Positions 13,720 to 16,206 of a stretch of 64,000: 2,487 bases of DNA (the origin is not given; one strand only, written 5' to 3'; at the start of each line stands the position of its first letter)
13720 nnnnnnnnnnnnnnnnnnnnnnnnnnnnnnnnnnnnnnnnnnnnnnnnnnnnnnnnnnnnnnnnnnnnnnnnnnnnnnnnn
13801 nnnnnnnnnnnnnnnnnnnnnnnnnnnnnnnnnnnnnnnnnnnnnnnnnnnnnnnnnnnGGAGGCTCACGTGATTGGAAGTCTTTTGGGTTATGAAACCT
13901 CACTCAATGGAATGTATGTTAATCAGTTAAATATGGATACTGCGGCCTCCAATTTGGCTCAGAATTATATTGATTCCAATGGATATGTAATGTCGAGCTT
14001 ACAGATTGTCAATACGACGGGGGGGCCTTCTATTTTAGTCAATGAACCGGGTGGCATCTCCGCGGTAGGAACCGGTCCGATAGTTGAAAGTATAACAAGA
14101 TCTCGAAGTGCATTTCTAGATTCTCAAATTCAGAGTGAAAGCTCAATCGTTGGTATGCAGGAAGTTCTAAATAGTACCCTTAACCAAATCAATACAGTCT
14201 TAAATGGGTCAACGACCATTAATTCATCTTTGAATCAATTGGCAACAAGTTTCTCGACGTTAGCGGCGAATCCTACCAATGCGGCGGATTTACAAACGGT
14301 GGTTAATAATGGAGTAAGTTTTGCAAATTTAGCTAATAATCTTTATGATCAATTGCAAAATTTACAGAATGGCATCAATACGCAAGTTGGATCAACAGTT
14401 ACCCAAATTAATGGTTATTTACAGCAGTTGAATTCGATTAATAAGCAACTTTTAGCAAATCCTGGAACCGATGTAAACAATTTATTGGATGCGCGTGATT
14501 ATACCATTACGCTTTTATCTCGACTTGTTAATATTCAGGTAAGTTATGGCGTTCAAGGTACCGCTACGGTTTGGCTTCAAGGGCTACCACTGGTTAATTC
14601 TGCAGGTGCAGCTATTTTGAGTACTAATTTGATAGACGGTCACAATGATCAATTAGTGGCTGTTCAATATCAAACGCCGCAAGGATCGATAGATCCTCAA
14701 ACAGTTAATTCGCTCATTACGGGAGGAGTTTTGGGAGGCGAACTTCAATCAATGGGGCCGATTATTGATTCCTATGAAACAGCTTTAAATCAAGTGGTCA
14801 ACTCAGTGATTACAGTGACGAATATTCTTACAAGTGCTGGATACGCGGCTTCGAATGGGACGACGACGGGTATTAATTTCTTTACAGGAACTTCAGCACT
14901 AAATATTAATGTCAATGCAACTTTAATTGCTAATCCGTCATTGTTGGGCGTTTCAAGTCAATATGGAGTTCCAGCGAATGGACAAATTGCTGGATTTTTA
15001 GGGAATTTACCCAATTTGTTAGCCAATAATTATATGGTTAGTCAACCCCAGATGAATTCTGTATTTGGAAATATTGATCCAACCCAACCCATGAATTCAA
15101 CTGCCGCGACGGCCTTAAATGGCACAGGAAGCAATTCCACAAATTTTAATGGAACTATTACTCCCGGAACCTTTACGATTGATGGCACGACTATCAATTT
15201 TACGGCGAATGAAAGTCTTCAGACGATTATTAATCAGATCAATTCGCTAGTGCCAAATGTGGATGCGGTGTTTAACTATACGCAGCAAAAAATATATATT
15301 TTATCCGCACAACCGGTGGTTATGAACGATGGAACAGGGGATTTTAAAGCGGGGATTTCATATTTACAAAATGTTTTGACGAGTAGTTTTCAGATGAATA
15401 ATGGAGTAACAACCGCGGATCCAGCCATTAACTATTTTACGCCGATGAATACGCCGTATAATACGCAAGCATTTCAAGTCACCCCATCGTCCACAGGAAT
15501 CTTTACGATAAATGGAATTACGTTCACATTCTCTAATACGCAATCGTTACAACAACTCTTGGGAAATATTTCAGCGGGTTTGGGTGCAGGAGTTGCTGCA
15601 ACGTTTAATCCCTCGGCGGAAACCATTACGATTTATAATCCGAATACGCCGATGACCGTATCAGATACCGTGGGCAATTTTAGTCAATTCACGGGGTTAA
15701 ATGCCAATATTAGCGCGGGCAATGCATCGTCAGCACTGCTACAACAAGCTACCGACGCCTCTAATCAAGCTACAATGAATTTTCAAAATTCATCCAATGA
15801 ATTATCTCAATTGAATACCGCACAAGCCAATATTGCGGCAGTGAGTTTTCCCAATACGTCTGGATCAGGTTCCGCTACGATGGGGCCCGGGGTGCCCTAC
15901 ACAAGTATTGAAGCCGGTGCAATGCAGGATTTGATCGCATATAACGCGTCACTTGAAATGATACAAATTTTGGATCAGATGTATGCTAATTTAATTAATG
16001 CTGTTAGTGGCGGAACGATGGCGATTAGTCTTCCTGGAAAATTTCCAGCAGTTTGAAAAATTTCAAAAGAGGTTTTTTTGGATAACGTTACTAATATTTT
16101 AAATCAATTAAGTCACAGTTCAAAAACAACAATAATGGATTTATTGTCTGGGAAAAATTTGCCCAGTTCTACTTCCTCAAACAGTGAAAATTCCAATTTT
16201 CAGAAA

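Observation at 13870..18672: fliK occupies the position expected for flgL, and carries recent 81-nt tandem repeats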

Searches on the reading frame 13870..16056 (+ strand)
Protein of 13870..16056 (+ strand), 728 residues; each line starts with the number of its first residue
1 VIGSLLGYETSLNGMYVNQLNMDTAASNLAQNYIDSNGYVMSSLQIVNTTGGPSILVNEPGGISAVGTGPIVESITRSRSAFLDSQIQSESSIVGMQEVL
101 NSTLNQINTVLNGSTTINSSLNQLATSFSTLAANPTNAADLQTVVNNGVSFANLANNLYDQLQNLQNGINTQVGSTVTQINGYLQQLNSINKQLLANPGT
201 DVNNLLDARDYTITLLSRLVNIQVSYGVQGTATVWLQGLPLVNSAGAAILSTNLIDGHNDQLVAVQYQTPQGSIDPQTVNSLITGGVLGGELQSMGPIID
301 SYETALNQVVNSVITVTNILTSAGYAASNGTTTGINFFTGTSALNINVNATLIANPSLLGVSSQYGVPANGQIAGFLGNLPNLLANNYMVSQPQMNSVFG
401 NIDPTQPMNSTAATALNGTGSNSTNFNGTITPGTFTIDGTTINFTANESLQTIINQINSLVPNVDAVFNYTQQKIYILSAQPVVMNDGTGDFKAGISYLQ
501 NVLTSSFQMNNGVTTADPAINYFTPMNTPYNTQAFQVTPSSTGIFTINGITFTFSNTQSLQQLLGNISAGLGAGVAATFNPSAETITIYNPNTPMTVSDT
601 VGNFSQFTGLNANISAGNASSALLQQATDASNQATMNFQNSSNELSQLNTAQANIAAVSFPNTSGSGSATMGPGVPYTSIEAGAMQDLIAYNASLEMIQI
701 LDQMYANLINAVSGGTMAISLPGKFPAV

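Call 4: search_protein_families(library=pfam, proteins=[window:13870-16056:+], max_evalue=0.01)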
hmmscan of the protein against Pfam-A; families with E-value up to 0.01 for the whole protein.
window:13870-16056:+ (728 aa): 1 family
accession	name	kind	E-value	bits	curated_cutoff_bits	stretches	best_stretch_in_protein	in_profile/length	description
PF22638.1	FlgK_D1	-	1.6e-38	133.1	28.6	1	104-338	1-233/233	Flagellar hook-associated protein FlgK helical domain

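Call 5: search_protein_families(library=ncbifam, proteins=[window:13870-16056:+], max_evalue=0.01)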
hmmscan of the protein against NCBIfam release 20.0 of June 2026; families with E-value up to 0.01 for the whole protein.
window:13870-16056:+ (728 aa): 1 family
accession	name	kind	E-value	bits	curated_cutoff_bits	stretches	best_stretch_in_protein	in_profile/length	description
TIGR02492.1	flgK_ends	equivalog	3.7e-45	155.1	170.75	1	8-351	3-342/437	flagellar hook-associated protein FlgK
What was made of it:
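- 13870..16056 (+): flgK (hook-filament junction protein 1). Enlarged to 728 aa, with an internal insert carrying two 'GTFTI(D/N)G...' motifs. TIGR02492 E=3.7e-45 covers only the N-terminal 342 of 437 profile positions (calls 4, 5).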

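Call 23: find_related_loci(query=window:13870-16056:+, collection=genome_contigs, flank=10000)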
Query window:13870-16056:+ (728 aa) in genome_contigs; peptide patterns used: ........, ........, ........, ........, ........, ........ (x = any residue, [..] = any of these).
52 stretches matched a pattern, but none encodes a relative of the query by tblastn (E <= 1e-3).
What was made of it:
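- Tried and rejected: A genome-collection scan with FlgK as a single sequence found nothing (call 23).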

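Call 24: find_homologous_proteins(query=window:13870-16056:+, max_evalue=1e-10)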
Query window:13870-16056:+ (728 aa): 72 proteins with E <= 1e-10 among 8000 candidates.
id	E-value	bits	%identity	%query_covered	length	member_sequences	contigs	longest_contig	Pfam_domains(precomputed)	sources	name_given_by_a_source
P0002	0.0e+0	1508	100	100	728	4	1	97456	PF22638.2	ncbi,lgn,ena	-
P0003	2.1e-158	547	47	97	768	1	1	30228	PF22638.2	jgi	jgi:flagellar hook-associated protein FlgK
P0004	3.9e-157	543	43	98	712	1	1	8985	PF22638.2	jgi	jgi:flagellar hook-associated protein FlgK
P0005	2.8e-156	540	47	99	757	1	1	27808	PF22638.2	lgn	-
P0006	4.3e-155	536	44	98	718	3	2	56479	PF22638.2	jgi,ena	-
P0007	4.5e-155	536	44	97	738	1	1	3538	PF22638.2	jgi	jgi:flagellar hook-associated protein 1 FlgK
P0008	1.6e-154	534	47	97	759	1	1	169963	PF22638.2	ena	-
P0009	7.6e-152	525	45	99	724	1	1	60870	PF22638.2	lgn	-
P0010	3.1e-151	523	45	98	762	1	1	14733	PF22638.2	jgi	jgi:flagellar hook-associated protein FlgK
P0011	7.8e-150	519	45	98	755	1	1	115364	PF22638.2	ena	-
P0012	3.1e-146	507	45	97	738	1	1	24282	PF22638.2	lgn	-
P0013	1.1e-143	498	44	98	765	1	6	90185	PF22638.2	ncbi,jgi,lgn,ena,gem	-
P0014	2.0e-143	498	43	97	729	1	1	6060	PF22638.2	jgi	jgi:flagellar hook-associated protein 1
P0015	2.4e-143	497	41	98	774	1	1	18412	PF22638.2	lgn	-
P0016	4.5e-143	496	44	99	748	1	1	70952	PF22638.2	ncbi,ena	-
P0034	1.1e-127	446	42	98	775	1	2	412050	PF22638.2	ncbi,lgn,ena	-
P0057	4.5e-26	110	31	39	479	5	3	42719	PF06429.19,PF00460.26,PF22638.2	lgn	-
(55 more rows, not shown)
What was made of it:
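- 13870..16056 (+): There are 55 full-length homologs at 34-47% identity, all from uncultured bacteria (call 24).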

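Call 26: find_encoding_contigs(protein=P0034, flank=10000, max_places=2)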
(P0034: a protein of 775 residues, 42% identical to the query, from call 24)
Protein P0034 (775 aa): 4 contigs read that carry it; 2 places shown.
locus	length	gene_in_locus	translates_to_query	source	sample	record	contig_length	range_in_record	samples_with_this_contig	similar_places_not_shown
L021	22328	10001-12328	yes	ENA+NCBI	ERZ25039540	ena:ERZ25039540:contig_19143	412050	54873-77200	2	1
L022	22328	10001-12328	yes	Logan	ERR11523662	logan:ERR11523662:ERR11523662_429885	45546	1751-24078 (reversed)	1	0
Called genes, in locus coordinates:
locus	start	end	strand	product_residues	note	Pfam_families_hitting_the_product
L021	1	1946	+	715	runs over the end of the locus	PF03687:UPF0164 (faint)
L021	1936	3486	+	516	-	PF00041:fn3 (weak)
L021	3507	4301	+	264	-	PF00460:Flg_bb_rod, PF22692:LlgE_F_G_D1, PF06429:Flg_bbr_C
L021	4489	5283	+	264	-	PF00460:Flg_bb_rod, PF22692:LlgE_F_G_D1, PF06429:Flg_bbr_C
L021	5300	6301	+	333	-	PF08666:SAF, PF13144:ChapFlgA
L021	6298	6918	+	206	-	PF02107:FlgH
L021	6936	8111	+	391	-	PF02119:FlgI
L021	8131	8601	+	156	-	PF10135:Rod-binding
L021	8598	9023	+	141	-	-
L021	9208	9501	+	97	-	PF04316:FlgM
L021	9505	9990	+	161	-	PF05130:FlgN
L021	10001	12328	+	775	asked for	PF22638:FlgK_D1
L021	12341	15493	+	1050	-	PF02120:Flg_hook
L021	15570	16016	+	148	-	PF03963:FlgD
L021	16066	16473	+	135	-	PF12611:Flagellar_put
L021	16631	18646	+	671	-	PF00460:Flg_bb_rod, PF07559:FlgE_D2 (faint), PF22692:LlgE_F_G_D1, PF06429:Flg_bbr_C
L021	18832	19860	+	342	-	PF01344:Kelch_1 (faint), PF13415:Beta-prop_FBX42, PF24681:Kelch_KLHDC2_KLHL20_DRC7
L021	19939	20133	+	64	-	PF06289:FlbD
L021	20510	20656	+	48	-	PF12762:DDE_Tnp_IS1595 (weak)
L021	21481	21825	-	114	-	-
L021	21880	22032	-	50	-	-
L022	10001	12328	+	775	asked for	PF22638:FlgK_D1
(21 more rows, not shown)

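Call 27: find_encoding_contigs(protein=P0008, flank=10000, max_places=2)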
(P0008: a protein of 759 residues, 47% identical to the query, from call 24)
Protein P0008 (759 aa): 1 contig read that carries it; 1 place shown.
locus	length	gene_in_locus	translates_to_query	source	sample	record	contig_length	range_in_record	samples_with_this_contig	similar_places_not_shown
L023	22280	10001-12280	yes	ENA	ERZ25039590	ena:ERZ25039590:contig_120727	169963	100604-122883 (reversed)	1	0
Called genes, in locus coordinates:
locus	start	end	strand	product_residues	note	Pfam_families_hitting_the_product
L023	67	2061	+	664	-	-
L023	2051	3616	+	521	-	PF00041:fn3 (faint)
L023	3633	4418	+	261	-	PF00460:Flg_bb_rod, PF22692:LlgE_F_G_D1, PF06429:Flg_bbr_C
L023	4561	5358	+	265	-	PF00460:Flg_bb_rod, PF22692:LlgE_F_G_D1, PF06429:Flg_bbr_C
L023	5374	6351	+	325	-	PF08666:SAF (weak), PF13144:ChapFlgA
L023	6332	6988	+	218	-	PF02107:FlgH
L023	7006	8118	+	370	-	PF02119:FlgI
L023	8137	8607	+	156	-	PF10135:Rod-binding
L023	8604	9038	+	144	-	-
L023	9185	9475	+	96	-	PF04316:FlgM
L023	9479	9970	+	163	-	PF05130:FlgN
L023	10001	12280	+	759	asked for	PF22638:FlgK_D1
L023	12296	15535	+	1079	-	PF02120:Flg_hook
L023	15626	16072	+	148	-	PF03963:FlgD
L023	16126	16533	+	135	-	PF12611:Flagellar_put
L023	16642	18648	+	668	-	PF00460:Flg_bb_rod, PF22692:LlgE_F_G_D1, PF06429:Flg_bbr_C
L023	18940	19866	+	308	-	PF24681:Kelch_KLHDC2_KLHL20_DRC7, PF01344:Kelch_1 (faint), PF13415:Beta-prop_FBX42, PF24981:Beta-prop_ATRN-LZTR1 (faint), PF13415:Beta-prop_FBX42 (weak)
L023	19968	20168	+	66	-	PF06289:FlbD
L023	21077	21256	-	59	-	-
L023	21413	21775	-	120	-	-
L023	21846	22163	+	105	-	-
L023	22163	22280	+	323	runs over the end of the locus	PF03349:Toluene_X (faint)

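Call 32: find_related_loci(query=A1, collection=genome_contigs, flank=10000)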
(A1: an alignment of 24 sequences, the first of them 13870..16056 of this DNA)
Query A1 (728 aa) in genome_contigs; peptide patterns used: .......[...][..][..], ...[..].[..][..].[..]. (x = any residue, [..] = any of these).
61 stretches matched a pattern; 33 encode a relative of the query (tblastn E <= 1e-3); 26 distinct loci.
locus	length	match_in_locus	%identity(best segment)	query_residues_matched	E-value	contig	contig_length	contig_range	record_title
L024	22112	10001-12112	42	1-716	9e-166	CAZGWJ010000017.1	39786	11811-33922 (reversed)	MAG TPA_asm: uncultured bacterium isolate binchicken_co273_249 genome assembly, contig: NODE_1143_length_39786_cov_5.970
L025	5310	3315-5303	45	1-660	1e-159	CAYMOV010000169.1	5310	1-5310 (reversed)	MAG TPA_asm: uncultured bacterium isolate binchicken_co50_339 genome assembly, contig: NODE_22984_length_5310_cov_12.990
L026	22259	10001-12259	44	1-714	2e-154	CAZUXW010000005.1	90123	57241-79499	MAG TPA_asm: uncultured bacterium isolate binchicken_co54_368 genome assembly, contig: NODE_345_length_90123_cov_20.0123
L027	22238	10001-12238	44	1-724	6e-152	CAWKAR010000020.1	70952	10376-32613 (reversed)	MAG: candidate division FCPU426 bacterium isolate MFD03726.bin.1.149 genome assembly, contig: contig_43392, whole genome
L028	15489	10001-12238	42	1-716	3e-146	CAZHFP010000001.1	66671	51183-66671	MAG TPA_asm: uncultured bacterium isolate binchicken_co54_505 genome assembly, contig: NODE_669_length_66671_cov_12.3947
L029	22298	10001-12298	42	1-721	2e-139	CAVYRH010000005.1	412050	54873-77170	MAG: uncultured proteobacterium isolate MFD05512.bin.1.167 genome assembly, contig: contig_19143, whole genome shotgun s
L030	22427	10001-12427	39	1-713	1e-136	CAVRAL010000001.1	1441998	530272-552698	MAG: candidate division FCPU426 bacterium isolate MFD04540.bin.1.40 genome assembly, contig: contig_10297, whole genome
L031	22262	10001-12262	41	1-714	2e-132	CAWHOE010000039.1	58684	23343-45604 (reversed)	MAG: candidate division FCPU426 bacterium isolate MFD01223.bin.2.21 genome assembly, contig: contig_22930, whole genome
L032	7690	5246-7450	41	1-716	6e-132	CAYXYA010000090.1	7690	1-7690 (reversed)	MAG TPA_asm: uncultured bacterium isolate SRP269290_co5_40 genome assembly, contig: NODE_4493_length_7690_cov_8.451604,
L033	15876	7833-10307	37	1-713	3e-130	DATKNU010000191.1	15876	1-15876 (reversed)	MAG TPA_asm: bacterium isolate SMAG_U14745 k141_2600162, whole genome shotgun sequence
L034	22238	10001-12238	44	1-724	6e-151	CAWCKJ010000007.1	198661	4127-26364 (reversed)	MAG: candidate division FCPU426 bacterium isolate MFD01231.bin.1.41 genome assembly, contig: contig_23488, whole genome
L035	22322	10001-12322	39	1-716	5e-111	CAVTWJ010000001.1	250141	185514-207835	MAG: candidate division FCPU426 bacterium isolate MFD09286.bin.2.88 genome assembly, contig: contig_103145, whole genome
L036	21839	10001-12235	42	1-721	2e-135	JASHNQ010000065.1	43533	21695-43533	MAG: candidate division FCPU426 bacterium isolate JOPF001 JOPF_AWAY_contig_899224, whole genome shotgun sequence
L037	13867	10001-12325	40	1-721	2e-132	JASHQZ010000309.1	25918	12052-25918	MAG: candidate division FCPU426 bacterium isolate JOPF088 JOPF_NEAR_contig_1355892, whole genome shotgun sequence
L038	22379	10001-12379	37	1-716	5e-104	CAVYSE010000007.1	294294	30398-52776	MAG: candidate division FCPU426 bacterium isolate MFD05580.bin.1.91 genome assembly, contig: contig_23219, whole genome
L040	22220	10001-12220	40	1-714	9e-135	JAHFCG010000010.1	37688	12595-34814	MAG: candidate division FCPU426 bacterium isolate nzgw216 NODE_203_length_37689_cov_4.075996, whole genome shotgun seque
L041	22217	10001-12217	41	1-709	3e-142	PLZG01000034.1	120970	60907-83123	MAG: candidate division FCPU426 bacterium isolate palsa_1180 73.20120700_P3D.179_contig_72095, whole genome shotgun sequ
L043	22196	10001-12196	41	1-709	3e-132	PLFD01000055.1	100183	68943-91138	MAG: candidate division FCPU426 bacterium isolate bog_1179 73.20110800_S3S.14_contig_1008, whole genome shotgun sequence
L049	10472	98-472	44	580-712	3e-21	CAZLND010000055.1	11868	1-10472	MAG TPA_asm: uncultured bacterium isolate binchicken_co50_333 genome assembly, contig: NODE_6606_length_11868_cov_4.7544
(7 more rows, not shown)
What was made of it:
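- On FlgL (HAP3, flagellin family PF00669/PF00700, TIGR02550): Both genome-collection scans were used (calls 23, 32).
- Lineage: record titles read 'candidate division FCPU426' (call 32).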
